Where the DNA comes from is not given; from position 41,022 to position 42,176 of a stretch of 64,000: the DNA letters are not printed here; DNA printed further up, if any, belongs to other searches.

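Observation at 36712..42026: Locus B: GH2 beta-mannosidase-like enzyme followed by the paralogous ABC cassette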

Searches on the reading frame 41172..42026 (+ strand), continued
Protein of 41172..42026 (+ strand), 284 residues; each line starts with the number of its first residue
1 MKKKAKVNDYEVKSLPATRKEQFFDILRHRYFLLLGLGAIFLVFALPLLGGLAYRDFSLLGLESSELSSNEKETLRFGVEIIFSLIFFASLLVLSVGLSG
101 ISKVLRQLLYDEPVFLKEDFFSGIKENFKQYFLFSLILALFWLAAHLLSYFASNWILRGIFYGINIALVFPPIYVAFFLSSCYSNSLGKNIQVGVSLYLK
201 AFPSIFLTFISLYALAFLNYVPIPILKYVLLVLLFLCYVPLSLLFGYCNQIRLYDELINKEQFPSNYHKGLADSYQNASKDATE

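Call 77: fold_search(model_id=the predicted structure, library=pdb)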
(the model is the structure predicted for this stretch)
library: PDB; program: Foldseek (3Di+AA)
matches with E <= 10: 480; with E <= 0.001: 0
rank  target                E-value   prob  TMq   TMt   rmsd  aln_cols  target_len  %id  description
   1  7wwb_A                1.5e-01  0.98  0.42  0.36  10.3       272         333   12  Choline transporter-like protein 1 (released 2022-06-22)
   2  9f63                  3.7e-01  0.95  0.46  0.34   8.8       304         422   11  Crystal structure of Saccharomyces cerevisiae pH nine-sensitive protein 1 (PNS1) (released 2024-05-15)
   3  6z0c_C                4.1e-01  0.20  0.15  0.18  20.1       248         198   11  Structure of in silico modelled artificial Maquette-3 protein (released 2021-03-17)
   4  5och_E                4.2e-01  0.15  0.18  0.10  20.8       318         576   13  The crystal structure of human ABCB8 in an outward-facing state (released 2018-07-25)
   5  9dqh_A                4.4e-01  0.35  0.23  0.25  14.7       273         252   13  CryoEM structure of Gq-coupled MRGPRD with a new agonist EP-2825 (released 2024-12-11)
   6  6z0c_A                4.6e-01  0.15  0.12  0.16  18.4       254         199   12  Structure of in silico modelled artificial Maquette-3 protein (released 2021-03-17)
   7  9ly2_R                5.3e-01  0.33  0.24  0.21  23.1       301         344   16  A Cryo-EM structure of LA-PTH-PTH1R-V2RT-Beta-arrestin1 complex (state 1 conformation) (released 2026-03-04)
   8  9qu3                  5.5e-01  0.77  0.37  0.31  11.8       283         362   11  Cryo-EM structure of the human choline transporter-like protein hCTL1 in LMNG (released 2025-05-14)
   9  8xog_R                6.2e-01  0.14  0.17  0.18  19.1       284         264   13  Cryo-EM structure of apo-GPR30-Gq complex structure (released 2024-04-10)
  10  7piu_R                6.8e-01  0.23  0.22  0.23  17.3       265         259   12  Cryo-EM structure of the agonist setmelanotide bound to the active melanocortin-4 receptor (MC4R) in complex with the  (released 2021-11-17)
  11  9lz2_R                6.8e-01  0.23  0.22  0.23  21.5       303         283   16  Cryo-EM structure of PTH1R(V2RC)-beta-arrestin1 complex (released 2026-03-11)
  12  6z0c_B                7.4e-01  0.12  0.13  0.17  21.4       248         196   11  Structure of in silico modelled artificial Maquette-3 protein (released 2021-03-17)
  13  3ddl_A                7.7e-01  0.21  0.21  0.23  19.1       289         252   10  Crystallographic Structure of Xanthorhodopsin, a Light-Driven Ion Pump with Dual Chromophore (released 2008-10-14)
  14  9mm5_R                8.1e-01  0.14  0.18  0.15  20.3       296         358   15  CGRP Receptor in complex with dC2_049 (released 2026-01-28)
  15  5och_G                8.1e-01  0.12  0.18  0.11  20.3       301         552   15  The crystal structure of human ABCB8 in an outward-facing state (released 2018-07-25)
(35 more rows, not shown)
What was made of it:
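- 41172..42026 (+): Cassette B 6-TM protein (284 aa). It consists of three units, each an amphipathic helix plus a TM hairpin. The conserved motifs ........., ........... and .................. are placed on the cytoplasmic side by inferred topology. Foldseek gives the same top hits but with E>0.1 (call 77).
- On CysZ / CTL (SLC44) fold group: Foldseek gives the same hits at probability 0.89-0.98, but with E=0.15-0.96 and TM-scores 0.42-0.53 (call 77).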

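Call 78: search_protein_representatives(alignment_id=A2)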
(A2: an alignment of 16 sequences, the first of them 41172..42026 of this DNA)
Query: 16 sequences, 278 profile positions. Proteins with E-value up to 0.001 (for the whole library): 1178; up to 1e-10: 848; up to 1e-30: 399. The best 150 are listed.
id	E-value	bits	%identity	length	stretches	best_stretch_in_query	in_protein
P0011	1.1e-116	405.7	-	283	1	1-275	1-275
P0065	3.0e-107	374.7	-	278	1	1-275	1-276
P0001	4.4e-88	311.9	-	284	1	3-277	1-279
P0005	3.4e-80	286.0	-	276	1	2-272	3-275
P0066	8.4e-67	242.1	-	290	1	1-275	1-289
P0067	5.7e-59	216.4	-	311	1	3-273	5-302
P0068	2.6e-58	214.2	-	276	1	3-271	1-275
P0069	3.4e-58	213.8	-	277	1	6-274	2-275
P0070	7.1e-58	212.8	-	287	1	5-271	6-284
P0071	1.0e-57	212.3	-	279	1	2-275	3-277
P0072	1.9e-57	211.4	-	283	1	3-273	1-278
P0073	3.5e-57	210.5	-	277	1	5-270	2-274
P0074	1.1e-56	208.9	-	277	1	4-273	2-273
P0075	1.1e-55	205.6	-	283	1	4-277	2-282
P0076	3.6e-55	203.9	-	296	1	1-274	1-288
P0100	1.1e-48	182.6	-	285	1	9-274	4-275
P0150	2.5e-45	171.7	-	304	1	2-272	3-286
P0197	3.2e-43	164.7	-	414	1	3-274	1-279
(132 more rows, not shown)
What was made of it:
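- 41172..42026 (+): The family has 1178 clusters at 50% identity (call 78).
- Tried and rejected: The exhaustive HMMER search found 1178 (call 78).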

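Call 80: search_protein_families(library=pfam, alignment_id=A7, max_evalue=0.01)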
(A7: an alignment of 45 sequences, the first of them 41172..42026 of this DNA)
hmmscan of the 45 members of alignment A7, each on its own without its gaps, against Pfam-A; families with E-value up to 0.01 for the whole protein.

A. member 1, window:41172-42026:+ (284 aa): 1 family
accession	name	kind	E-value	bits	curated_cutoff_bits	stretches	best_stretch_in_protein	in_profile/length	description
PF04854.19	DUF624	-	0.0063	17.1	24.2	1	81-144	6-72/77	Protein of unknown function, DUF624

B. families by the number of members that match (of 45 scanned): 3 families
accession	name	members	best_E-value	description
PF04854.19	DUF624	2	0.0016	Protein of unknown function, DUF624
PF02076.21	STE3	1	9.2e-05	Pheromone A receptor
PF21621.3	MPI_cupin_dom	1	0.0068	Mannose-6-phosphate isomerase, cupin domain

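Call 81: list_cluster_members(proteins=[P0066, P0068, P0072, P0100, P0150, P0197, P0043, P0048, P0011, P0033])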
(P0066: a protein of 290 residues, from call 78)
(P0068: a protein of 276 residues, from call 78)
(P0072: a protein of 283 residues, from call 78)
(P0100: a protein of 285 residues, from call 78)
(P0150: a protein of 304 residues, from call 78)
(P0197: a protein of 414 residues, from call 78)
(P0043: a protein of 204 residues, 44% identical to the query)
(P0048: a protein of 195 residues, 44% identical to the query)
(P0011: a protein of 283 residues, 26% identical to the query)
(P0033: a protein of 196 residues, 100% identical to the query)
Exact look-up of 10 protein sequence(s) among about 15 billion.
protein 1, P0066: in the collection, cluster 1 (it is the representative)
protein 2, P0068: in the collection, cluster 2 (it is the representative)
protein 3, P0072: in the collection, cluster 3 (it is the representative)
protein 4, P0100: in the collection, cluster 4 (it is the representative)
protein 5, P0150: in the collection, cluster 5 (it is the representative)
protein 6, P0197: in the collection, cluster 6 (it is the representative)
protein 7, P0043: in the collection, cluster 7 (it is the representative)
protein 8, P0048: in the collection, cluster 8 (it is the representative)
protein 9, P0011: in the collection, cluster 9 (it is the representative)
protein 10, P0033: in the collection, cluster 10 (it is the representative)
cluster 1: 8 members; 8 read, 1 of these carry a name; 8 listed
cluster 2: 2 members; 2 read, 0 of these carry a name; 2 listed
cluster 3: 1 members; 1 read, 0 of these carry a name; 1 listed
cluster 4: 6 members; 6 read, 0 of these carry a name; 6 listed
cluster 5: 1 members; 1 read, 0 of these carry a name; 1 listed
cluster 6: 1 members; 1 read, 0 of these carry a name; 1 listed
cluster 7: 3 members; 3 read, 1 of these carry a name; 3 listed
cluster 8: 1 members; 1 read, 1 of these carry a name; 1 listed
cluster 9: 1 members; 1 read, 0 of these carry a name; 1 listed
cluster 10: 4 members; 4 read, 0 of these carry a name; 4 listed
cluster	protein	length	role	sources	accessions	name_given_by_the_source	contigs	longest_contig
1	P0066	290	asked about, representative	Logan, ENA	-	-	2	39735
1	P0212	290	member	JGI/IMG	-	hypothetical protein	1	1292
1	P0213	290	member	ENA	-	-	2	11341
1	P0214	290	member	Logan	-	-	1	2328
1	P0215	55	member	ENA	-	-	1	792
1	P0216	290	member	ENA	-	-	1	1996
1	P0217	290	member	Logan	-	-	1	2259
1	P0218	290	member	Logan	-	-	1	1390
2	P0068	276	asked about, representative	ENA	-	-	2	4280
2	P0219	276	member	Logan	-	-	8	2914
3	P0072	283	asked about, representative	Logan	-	-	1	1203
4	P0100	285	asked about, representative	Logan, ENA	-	-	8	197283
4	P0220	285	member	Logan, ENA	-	-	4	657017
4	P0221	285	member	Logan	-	-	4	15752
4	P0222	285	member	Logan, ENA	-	-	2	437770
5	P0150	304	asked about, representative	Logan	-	-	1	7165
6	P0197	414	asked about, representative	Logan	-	-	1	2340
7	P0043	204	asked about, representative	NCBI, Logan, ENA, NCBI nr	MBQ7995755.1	MAG: hypothetical protein IJ247_06065 [Bacilli bacterium] | hypothetical protein [Bacilli bacterium]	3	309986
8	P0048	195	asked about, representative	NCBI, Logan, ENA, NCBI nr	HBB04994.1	MAG TPA: hypothetical protein DCZ41_00080 [Firmicutes bacterium] | hypothetical protein [Bacillota bacterium]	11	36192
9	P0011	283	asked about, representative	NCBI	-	-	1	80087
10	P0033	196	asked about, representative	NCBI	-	-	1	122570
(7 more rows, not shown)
